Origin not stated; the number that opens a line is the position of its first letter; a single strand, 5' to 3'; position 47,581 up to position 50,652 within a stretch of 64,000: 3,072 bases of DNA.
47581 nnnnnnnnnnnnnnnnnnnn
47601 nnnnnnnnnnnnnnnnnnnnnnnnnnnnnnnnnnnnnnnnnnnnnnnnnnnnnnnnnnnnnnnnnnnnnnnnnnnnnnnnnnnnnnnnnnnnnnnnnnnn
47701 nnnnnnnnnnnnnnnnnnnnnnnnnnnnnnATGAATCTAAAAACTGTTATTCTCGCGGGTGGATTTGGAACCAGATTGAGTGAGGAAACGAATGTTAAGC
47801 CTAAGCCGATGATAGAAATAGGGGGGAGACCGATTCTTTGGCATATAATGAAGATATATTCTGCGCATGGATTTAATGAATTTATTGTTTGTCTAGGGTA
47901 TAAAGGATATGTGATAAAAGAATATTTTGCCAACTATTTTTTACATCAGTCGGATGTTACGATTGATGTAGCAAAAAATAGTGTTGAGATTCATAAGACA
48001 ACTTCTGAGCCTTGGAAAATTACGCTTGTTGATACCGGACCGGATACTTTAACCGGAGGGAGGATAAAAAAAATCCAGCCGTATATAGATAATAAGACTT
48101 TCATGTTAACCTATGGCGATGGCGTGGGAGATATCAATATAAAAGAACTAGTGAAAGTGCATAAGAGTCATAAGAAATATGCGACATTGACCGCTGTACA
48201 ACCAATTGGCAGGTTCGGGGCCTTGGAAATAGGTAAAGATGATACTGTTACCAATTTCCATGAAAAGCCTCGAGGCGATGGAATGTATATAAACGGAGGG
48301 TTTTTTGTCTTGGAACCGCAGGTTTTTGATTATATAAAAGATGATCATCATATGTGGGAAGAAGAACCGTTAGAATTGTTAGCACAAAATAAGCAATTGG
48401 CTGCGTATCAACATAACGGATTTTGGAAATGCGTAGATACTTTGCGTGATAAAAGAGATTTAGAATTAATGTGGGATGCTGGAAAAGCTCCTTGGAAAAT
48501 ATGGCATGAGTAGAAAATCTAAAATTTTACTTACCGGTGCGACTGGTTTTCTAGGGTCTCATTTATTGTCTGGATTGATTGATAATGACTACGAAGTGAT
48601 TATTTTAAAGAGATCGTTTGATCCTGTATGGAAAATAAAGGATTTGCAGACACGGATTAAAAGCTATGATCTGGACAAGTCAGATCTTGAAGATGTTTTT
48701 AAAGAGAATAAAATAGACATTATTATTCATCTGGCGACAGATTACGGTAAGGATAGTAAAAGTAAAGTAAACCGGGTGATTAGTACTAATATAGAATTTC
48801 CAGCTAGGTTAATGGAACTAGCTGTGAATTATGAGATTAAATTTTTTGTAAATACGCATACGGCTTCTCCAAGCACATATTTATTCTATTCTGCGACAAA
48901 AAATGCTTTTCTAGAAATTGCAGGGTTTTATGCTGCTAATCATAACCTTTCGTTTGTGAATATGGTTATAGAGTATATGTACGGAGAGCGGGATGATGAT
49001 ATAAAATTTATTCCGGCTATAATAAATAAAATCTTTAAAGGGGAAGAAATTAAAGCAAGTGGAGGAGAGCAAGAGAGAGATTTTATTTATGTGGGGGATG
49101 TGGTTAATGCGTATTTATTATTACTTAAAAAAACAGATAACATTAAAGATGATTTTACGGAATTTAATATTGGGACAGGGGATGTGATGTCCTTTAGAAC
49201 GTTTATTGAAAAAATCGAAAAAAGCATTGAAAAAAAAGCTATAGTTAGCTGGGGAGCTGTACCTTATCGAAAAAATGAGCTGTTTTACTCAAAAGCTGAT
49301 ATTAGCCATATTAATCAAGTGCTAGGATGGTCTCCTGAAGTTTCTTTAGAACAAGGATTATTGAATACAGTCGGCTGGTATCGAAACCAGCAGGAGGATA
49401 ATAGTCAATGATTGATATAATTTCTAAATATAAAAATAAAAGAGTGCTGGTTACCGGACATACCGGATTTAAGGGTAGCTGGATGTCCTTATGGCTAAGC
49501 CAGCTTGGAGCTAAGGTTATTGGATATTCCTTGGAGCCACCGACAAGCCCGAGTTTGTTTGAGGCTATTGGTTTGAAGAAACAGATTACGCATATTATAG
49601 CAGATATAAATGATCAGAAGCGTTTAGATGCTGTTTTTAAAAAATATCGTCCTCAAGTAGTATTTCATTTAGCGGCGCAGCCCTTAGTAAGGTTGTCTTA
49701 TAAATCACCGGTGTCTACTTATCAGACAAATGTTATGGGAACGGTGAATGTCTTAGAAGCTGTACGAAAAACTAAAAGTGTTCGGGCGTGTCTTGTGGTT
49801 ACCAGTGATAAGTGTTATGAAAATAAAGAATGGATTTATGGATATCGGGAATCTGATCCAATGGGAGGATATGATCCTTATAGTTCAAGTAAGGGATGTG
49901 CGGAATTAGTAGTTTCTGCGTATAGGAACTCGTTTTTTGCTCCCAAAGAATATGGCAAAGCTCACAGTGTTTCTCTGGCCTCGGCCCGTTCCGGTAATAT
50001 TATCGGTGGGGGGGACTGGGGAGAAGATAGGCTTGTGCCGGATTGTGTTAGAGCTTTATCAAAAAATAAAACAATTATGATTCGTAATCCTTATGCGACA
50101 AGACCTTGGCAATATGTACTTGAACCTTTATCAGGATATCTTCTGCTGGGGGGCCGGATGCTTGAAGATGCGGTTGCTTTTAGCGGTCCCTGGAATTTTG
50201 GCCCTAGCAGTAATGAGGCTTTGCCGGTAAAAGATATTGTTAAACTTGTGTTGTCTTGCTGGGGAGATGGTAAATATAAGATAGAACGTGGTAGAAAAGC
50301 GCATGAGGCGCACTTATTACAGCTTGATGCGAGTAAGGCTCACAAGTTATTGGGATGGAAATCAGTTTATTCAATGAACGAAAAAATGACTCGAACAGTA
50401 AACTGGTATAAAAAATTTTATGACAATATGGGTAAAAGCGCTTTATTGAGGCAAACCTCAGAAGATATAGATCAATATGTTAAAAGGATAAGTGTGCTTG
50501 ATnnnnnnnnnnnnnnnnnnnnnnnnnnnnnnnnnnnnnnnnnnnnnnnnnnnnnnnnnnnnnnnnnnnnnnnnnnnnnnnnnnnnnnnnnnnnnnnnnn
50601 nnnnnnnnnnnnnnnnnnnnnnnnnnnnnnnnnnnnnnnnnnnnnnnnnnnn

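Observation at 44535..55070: Two parallel 3,6-dideoxyhexose pathways (CDP- and GDP-based) sit in one locus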

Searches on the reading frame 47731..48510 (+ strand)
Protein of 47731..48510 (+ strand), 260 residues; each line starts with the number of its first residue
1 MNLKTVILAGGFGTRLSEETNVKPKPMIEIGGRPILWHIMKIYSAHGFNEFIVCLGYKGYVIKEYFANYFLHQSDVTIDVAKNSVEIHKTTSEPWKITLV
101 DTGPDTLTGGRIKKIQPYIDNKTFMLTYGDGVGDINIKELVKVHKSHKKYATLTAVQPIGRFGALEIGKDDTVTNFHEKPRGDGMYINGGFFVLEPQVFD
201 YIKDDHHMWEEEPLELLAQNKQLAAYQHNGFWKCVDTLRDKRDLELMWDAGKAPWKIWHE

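Call 5: search_protein_families(library=ncbifam, proteins=[window:47731-48510:+], max_evalue=0.00001)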
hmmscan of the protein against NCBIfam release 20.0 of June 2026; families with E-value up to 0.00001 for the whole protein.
window:47731-48510:+ (260 aa): 16 families
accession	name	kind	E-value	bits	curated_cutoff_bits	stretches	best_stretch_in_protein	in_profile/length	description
TIGR02623.1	G1P_cyt_trans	equivalog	3.2e-129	429.8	300.25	1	3-258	1-255/255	glucose-1-phosphate cytidylyltransferase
NF049965.1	GlMnHpPGnyltfHddC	equivalog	2.7e-25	89.3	300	1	4-211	2-184/221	D-glycero-D-manno-heptose 1-phosphate guanosyltransferase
TIGR03992.1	Arch_glmU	subfamily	7.7e-25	87.6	292.1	2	4-76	2-74/393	bifunctional sugar-1-phosphate nucleotidylyltransferase/acetyltransferase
NF052502.1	man1P_GTase_Rv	exception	1.7e-22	79.8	440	1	5-237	3-219/352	mannose-1-phosphate guanylyltransferase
NF041313.1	UDPGP_AglF_Halo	equivalog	1.6e-20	73.6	400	1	4-70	2-68/234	UTP--glucose-1-phosphate uridylyltransferase AglF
NF045761.1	NAMPUrTaseMurU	equivalog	5.6e-15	55.8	250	1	3-68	1-66/226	N-acetylmuramate alpha-1-phosphate uridylyltransferase MurU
NF041173.1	Sug_nt_acttase_Thmprot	equivalog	6.7e-15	54.9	600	1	3-234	1-213/405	bifunctional sugar-1-phosphate nucleotidylyltransferase/acetyltransferase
NF003670.0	PRK05293.1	equivalog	9.1e-13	47.9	470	1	5-240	7-250/382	glucose-1-phosphate adenylyltransferase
NF041135.1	IPPtranDIPPsyn_Thcocales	equivalog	1.3e-12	47.5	580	1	4-82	2-72/419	bifunctional L-myo-inositol-1-phosphate cytidylyltransferase/CDP-L-myo-inositol myo-inositolphosphotransferase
TIGR01208.1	rmlA_long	equivalog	2.4e-12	46.4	320.25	1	4-233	1-219/353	glucose-1-phosphate thymidylyltransferase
TIGR02091.1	glgC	equivalog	6.2e-12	45.3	424.9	1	5-239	3-250/364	glucose-1-phosphate adenylyltransferase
TIGR01099.1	galU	equivalog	6.3e-10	39.1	326.8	1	4-207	3-219/261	UTP--glucose-1-phosphate uridylyltransferase GalU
NF001947.0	PRK00725.1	subfamily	1.3e-08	34.1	470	1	5-182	19-195/426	glucose-1-phosphate adenylyltransferase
NF002772.0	PRK02862.1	equivalog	7.4e-08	31.5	537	0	5-184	6-183/429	glucose-1-phosphate adenylyltransferase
TIGR01173.1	glmU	equivalog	1.2e-06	27.7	366.85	1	4-71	2-66/452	bifunctional UDP-N-acetylglucosamine diphosphorylase/glucosamine-1-phosphate N-acetyltransferase GlmU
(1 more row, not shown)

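Call 6: search_protein_families(library=pfam, proteins=[window:47731-48510:+], max_evalue=0.00001)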
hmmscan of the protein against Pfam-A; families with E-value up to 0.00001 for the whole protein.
window:47731-48510:+ (260 aa): 2 families
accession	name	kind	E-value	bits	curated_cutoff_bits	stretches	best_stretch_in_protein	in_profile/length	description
PF00483.29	NTP_transferase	-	1.3e-22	81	21.2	1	4-233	1-227/245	Nucleotidyl transferase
PF12804.13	NTP_transf_3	-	5.2e-08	33.7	27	1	6-58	2-49/160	MobA-like NTP transferase domain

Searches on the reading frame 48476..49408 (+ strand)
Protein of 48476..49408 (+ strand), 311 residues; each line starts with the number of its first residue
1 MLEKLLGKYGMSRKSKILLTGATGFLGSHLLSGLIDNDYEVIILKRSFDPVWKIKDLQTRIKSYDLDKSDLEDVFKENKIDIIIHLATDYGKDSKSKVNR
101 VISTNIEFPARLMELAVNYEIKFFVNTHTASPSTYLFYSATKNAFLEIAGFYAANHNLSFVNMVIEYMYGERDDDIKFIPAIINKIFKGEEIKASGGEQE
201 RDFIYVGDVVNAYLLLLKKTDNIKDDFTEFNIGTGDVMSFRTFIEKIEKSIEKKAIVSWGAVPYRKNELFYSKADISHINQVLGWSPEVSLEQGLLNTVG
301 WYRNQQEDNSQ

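Call 5: search_protein_families(library=ncbifam, proteins=[window:48476-49408:+], max_evalue=0.00001)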
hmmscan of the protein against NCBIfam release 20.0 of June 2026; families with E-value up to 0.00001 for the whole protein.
window:48476-49408:+ (311 aa): 19 families
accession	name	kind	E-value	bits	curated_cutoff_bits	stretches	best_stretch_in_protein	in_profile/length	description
TIGR02197.1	heptose_epim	equivalog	8.6e-25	87.6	274.6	2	185-304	199-315/316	ADP-glyceromanno-heptose 6-epimerase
TIGR01181.1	dTDP_gluc_dehyt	equivalog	1.2e-23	83.7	365.1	1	124-307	139-316/321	dTDP-glucose 4,6-dehydratase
TIGR01179.1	galE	equivalog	3.3e-22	78.8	262.3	2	16-130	1-122/332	UDP-glucose 4-epimerase GalE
TIGR04180.1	EDH_00030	hypoth_equivalog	1.9e-17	63.3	475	1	17-289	1-296/297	NAD-dependent 4,6-dehydratase LegB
NF007490.0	PRK10084.1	subfamily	2.2e-13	49.9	649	1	117-307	148-339/361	dTDP-glucose 4,6-dehydratase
NF007582.0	PRK10217.1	equivalog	5.6e-13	48.7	698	1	122-304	146-333/355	dTDP-glucose 4,6-dehydratase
TIGR02622.1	CDP_4_6_dhtase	equivalog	4.2e-12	45.9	278.45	1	177-308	201-336/352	CDP-glucose 4,6-dehydratase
TIGR03466.1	HpnA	hypoth_equivalog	5.5e-12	45.2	367.65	1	16-129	2-113/327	hopanoid-associated sugar epimerase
NF047922.1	GDPFucSynFcl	equivalog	5.6e-12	45.7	500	1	134-307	130-306/308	GDP-L-fucose synthase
NF007956.0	PRK10675.1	subfamily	3.4e-11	42.8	394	0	16-89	2-83/338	UDP-glucose 4-epimerase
NF011728.1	PRK15181.1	equivalog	9.4e-11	41.3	760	1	177-305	208-340/348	Vi polysaccharide biosynthesis UDP-N-acetylglucosaminuronic acid C-4 epimerase TviC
NF008872.0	PRK11908.1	equivalog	1.7e-09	37.2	294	1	171-309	190-342/349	bifunctional UDP-4-keto-pentose/UDP-xylose synthase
NF042423.1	oxyalk_red_Shew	equivalog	9.6e-09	34.7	580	1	13-131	7-120/331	2-alkyl-3-oxoalkanoate reductase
TIGR01777.1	yfcH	hypoth_equivalog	1.3e-08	34.7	207.35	1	17-126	1-109/292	TIGR01777 family oxidoreductase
NF041293.1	G6PDh_Azf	equivalog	5.6e-08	32.5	400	1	15-125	3-111/252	NAD-dependent glucose-6-phosphate dehydrogenase Azf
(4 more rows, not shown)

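Call 6: search_protein_families(library=pfam, proteins=[window:48476-49408:+], max_evalue=0.00001)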
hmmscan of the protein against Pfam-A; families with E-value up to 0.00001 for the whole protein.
window:48476-49408:+ (311 aa): 5 families
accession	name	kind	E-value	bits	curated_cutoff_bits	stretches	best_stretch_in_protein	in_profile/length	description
PF01370.27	Epimerase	-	3.5e-37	128.5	20.9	1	17-233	1-240/240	NAD dependent epimerase/dehydratase family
PF16363.11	GDP_Man_Dehyd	-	2.3e-25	90.2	27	2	138-295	153-329/332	GDP-mannose 4,6 dehydratase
PF01073.25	3Beta_HSD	-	3.8e-11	43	22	1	19-130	2-117/280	3-beta hydroxysteroid dehydrogenase/isomerase family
PF07993.18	NAD_binding_4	-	6.2e-08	32.5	20.1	0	19-70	1-55/258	Male sterility protein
PF04321.23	RmlD_sub_bind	-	8.7e-06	25.4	27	0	16-123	2-96/287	RmlD substrate binding domain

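Call 18: search_solved_structures(query=window:48476-49408:+, show_alignments=1, max_evalue=1e-10)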
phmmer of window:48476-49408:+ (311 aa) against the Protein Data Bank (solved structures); distinct sequences matched with E-value up to 1e-10: 26.
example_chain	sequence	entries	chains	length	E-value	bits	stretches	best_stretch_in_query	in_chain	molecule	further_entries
4zrm_A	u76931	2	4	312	4e-26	95.2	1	16-304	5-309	UDP-glucose 4-epimerase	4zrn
8du1_A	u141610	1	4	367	5.3e-17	65.3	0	120-307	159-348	dTDP-glucose 4,6-dehydratase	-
6kv9_A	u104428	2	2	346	1.7e-14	57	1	16-305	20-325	MoeE5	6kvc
6dnt_A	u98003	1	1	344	2.4e-14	56.6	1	14-307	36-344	NAD-dependent epimerase/dehydratase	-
9rl0_E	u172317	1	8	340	6.4e-14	55.2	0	195-303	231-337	CDP-tyvelose 2-epimerase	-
8wov_B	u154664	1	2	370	9.9e-14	54.6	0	189-304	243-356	UDP-glucose 4-epimerase 2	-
8wow_A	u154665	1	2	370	1e-13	54.5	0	189-304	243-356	UDP-glucose 4-epimerase 2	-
8wop_A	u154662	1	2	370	1.3e-13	54.1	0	189-304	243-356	UDP-glucose 4-epimerase 2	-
6zl6_A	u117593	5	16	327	2.3e-13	53.3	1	16-296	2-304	Epimerase domain-containing protein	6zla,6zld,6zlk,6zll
3m2p_A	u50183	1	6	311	3.3e-13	52.8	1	16-244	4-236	UDP-N-acetylglucosamine 4-epimerase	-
6zlj_A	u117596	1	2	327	4.6e-13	52.3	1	16-296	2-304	Epimerase domain-containing protein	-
7ys8_A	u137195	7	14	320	2.2e-12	50.1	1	17-309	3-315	UDP-glucose 4-epimerase | UDP-glucose 4-epimerase along with EC 5.1.3.2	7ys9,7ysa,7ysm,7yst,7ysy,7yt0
7k3p_A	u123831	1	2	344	2.4e-12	50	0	12-130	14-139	UDP-glucose 4-epimerase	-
2p5u_A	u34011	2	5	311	1.2e-11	47.7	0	133-303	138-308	UDP-glucose 4-epimerase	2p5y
3ru7_A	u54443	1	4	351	1.3e-11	47.6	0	138-302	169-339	WbgU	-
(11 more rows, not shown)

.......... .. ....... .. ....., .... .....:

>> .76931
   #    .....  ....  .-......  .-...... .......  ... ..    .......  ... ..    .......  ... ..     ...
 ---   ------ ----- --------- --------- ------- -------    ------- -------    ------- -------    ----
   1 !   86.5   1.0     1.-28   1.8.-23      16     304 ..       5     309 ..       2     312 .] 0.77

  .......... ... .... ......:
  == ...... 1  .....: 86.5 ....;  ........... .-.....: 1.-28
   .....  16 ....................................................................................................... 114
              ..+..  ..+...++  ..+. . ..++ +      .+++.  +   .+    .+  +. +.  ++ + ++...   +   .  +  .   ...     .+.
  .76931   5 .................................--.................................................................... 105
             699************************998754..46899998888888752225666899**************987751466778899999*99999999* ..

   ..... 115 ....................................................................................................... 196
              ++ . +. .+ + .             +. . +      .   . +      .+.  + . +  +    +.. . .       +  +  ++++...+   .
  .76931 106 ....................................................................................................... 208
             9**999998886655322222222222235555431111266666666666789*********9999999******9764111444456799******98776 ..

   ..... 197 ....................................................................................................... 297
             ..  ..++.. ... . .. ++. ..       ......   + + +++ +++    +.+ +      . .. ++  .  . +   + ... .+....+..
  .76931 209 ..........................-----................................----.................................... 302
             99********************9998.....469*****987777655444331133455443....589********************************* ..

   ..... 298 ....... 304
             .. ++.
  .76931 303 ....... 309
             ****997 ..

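Call 39: find_homologous_proteins(query=window:48506-49408:+, max_evalue=1e-10)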
Query window:48506-49408:+ (301 aa): 2688 proteins with E <= 1e-10 among 4923 candidates; the best 120 are listed.
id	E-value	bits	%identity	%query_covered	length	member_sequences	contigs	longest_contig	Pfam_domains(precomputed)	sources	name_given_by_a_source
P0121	2.5e-195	665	100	100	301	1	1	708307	PF04321.24,PF16363.12,PF01073.26,PF07993.19,PF01370.28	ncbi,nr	ncbi:MAG: NAD(P)-dependent oxidoreductase [PVC group bacterium]|nr:NAD(P)-dependent oxidoreductase [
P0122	4.0e-152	524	78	97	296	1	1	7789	PF16363.12,PF01073.26,PF07993.19,PF01370.28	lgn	-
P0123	9.0e-139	480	70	99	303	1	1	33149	PF16363.12,PF01073.26,PF07993.19,PF01370.28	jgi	-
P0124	1.7e-108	380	57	99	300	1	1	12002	PF16363.12,PF02719.22,PF01073.26,PF07993.19,PF01370.28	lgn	-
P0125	1.0e-107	378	56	99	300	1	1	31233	PF04321.24,PF16363.12,PF02719.22,PF01073.26,PF07993.19,PF01370.28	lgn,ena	-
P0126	4.6e-107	376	55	97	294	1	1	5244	PF04321.24,PF16363.12,PF01073.26,PF07993.19,PF01370.28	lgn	-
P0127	8.3e-105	368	57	96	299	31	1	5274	PF16363.12,PF02719.22,PF01073.26,PF07993.19,PF01370.28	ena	-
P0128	1.0e-104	368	56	96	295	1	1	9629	PF16363.12,PF02719.22,PF05368.20,PF01073.26,PF07993.19,PF01370.28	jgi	-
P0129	1.7e-103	364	54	95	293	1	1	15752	PF04321.24,PF16363.12,PF01073.26,PF01370.28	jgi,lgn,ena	-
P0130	5.1e-103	362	56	95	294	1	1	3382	PF04321.24,PF16363.12,PF02719.22,PF01073.26,PF07993.19,PF01370.28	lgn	-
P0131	1.5e-102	361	54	99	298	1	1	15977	PF04321.24,PF16363.12,PF02719.22,PF05368.20,PF01073.26,PF07993.19,PF01370.28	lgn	-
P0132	2.3e-101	357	56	96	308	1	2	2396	PF04321.24,PF16363.12,PF01073.26,PF07993.19,PF01370.28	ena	-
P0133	1.1e-100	355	54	95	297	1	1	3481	PF16363.12,PF01073.26,PF07993.19,PF01370.28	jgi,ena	-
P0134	1.2e-100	355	55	97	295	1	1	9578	PF16363.12,PF02719.22,PF01073.26,PF07993.19,PF01370.28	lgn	-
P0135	1.4e-100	354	54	96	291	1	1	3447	PF04321.24,PF16363.12,PF02719.22,PF01073.26,PF07993.19,PF01370.28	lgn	-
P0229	1.6e-73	266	43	99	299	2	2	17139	PF16363.12,PF02719.22,PF01073.26,PF01370.28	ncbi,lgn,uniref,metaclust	ncbi:NAD-dependent epimerase/dehydratase family protein [Thermodesulfatator atlanticus]|uniref:NAD-d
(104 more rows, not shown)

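Call 40: find_encoding_contigs(protein=P0229, flank=8000, max_places=1)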
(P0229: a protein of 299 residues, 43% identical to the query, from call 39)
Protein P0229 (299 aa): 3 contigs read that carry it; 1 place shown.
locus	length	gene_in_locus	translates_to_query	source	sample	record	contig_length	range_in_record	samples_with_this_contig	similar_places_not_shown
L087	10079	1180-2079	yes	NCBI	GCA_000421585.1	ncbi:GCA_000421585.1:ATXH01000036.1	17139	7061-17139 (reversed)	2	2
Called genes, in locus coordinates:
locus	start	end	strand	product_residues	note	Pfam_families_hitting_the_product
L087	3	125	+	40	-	?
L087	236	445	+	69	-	PF05635:23S_rRNA_IVP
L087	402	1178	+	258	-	PF00483:NTP_transferase, PF12804:NTP_transf_3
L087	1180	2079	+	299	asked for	PF01073:3Beta_HSD (faint), PF01370:Epimerase, PF02719:Polysacc_synt_2 (faint), PF16363:GDP_Man_Dehyd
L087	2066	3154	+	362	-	PF01073:3Beta_HSD (weak), PF01370:Epimerase, PF02719:Polysacc_synt_2, PF04321:RmlD_sub_bind, PF16363:GDP_Man_Dehyd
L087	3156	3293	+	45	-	-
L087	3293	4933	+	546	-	PF02452:PemK_toxin, PF01041:DegT_DnrJ_EryC1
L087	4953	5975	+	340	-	PF01073:3Beta_HSD, PF01370:Epimerase, PF02719:Polysacc_synt_2, PF04321:RmlD_sub_bind, PF07993:NAD_binding_4, PF08659:KR (weak), PF16363:GDP_Man_Dehyd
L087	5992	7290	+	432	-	PF01943:Polysacc_synt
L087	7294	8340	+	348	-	PF00535:Glycos_transf_2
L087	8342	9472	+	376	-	-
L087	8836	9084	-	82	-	-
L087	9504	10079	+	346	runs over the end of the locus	PF01075:Glyco_transf_9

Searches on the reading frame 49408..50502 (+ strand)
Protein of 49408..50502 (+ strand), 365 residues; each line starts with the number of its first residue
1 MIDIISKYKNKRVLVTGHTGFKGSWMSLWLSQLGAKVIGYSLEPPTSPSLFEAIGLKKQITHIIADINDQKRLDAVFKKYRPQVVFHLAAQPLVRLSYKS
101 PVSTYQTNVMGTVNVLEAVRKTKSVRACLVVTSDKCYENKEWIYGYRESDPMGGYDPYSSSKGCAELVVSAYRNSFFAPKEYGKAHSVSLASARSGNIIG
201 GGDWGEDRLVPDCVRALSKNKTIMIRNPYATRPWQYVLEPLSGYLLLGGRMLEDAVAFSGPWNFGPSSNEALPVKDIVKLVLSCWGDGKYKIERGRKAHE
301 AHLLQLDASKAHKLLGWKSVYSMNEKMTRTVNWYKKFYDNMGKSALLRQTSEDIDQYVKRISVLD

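Call 5: search_protein_families(library=ncbifam, proteins=[window:49408-50502:+], max_evalue=0.00001)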
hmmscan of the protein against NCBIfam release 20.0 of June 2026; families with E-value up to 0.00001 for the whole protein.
window:49408-50502:+ (365 aa): 15 families
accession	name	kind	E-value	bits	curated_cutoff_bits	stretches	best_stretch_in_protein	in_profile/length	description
TIGR02622.1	CDP_4_6_dhtase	equivalog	8.3e-150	498.8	278.45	1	8-357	2-351/352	CDP-glucose 4,6-dehydratase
TIGR01181.1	dTDP_gluc_dehyt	equivalog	4.6e-30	104.8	365.1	1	12-336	1-313/321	dTDP-glucose 4,6-dehydratase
TIGR01179.1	galE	equivalog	3.4e-24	85.3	262.3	1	12-175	1-162/332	UDP-glucose 4-epimerase GalE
TIGR04180.1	EDH_00030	hypoth_equivalog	5.7e-21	74.8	475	1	13-321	1-296/297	NAD-dependent 4,6-dehydratase LegB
TIGR01472.1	gmd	equivalog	5.1e-15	55.5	415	1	13-176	3-173/342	GDP-mannose 4,6-dehydratase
NF007582.0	PRK10217.1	equivalog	7.9e-15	54.8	698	1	11-176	2-178/355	dTDP-glucose 4,6-dehydratase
NF007956.0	PRK10675.1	subfamily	3e-14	52.9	394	1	12-169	2-160/338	UDP-glucose 4-epimerase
NF007490.0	PRK10084.1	subfamily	6.1e-14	51.8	649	1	13-122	3-114/361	dTDP-glucose 4,6-dehydratase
TIGR03466.1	HpnA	hypoth_equivalog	4e-10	39.1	367.65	1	12-126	2-107/327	hopanoid-associated sugar epimerase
NF042423.1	oxyalk_red_Shew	equivalog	9.9e-10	38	580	1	9-169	7-156/331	2-alkyl-3-oxoalkanoate reductase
TIGR03589.1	PseB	equivalog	6.6e-09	35.2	407.75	1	8-137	2-129/324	UDP-N-acetylglucosamine 4,6-dehydratase (inverting)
NF042422.1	oxyalk_red_OleD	equivalog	2e-08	34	580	1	12-171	2-152/329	2-alkyl-3-oxoalkanoate reductase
NF041015.1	UDPsulfquin_syn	equivalog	5.6e-07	28.8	575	1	57-123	65-134/384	UDP-sulfoquinovose synthase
TIGR01214.1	rmlD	equivalog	1.5e-06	27.5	224.05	1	15-174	4-140/285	dTDP-4-dehydrorhamnose reductase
NF043036.1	ErythonDh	equivalog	7.3e-06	25.4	325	0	12-173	2-164/321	D-erythronate dehydrogenase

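Call 6: search_protein_families(library=pfam, proteins=[window:49408-50502:+], max_evalue=0.00001)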
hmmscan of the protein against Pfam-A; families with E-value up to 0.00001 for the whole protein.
window:49408-50502:+ (365 aa): 5 families
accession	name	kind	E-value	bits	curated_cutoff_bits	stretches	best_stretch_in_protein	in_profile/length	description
PF16363.11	GDP_Man_Dehyd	-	7e-36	124.8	27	1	14-328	1-330/332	GDP-mannose 4,6 dehydratase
PF01370.27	Epimerase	-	5.5e-28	98.4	20.9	1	13-239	1-216/240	NAD dependent epimerase/dehydratase family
PF02719.21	Polysacc_synt_2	-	8.7e-15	55.1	20.2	1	55-139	51-134/293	Polysaccharide biosynthesis protein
PF01073.25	3Beta_HSD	-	1.7e-07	31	22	1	14-177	1-165/280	3-beta hydroxysteroid dehydrogenase/isomerase family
PF04321.23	RmlD_sub_bind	-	4.8e-07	29.6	27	1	12-173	2-140/287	RmlD substrate binding domain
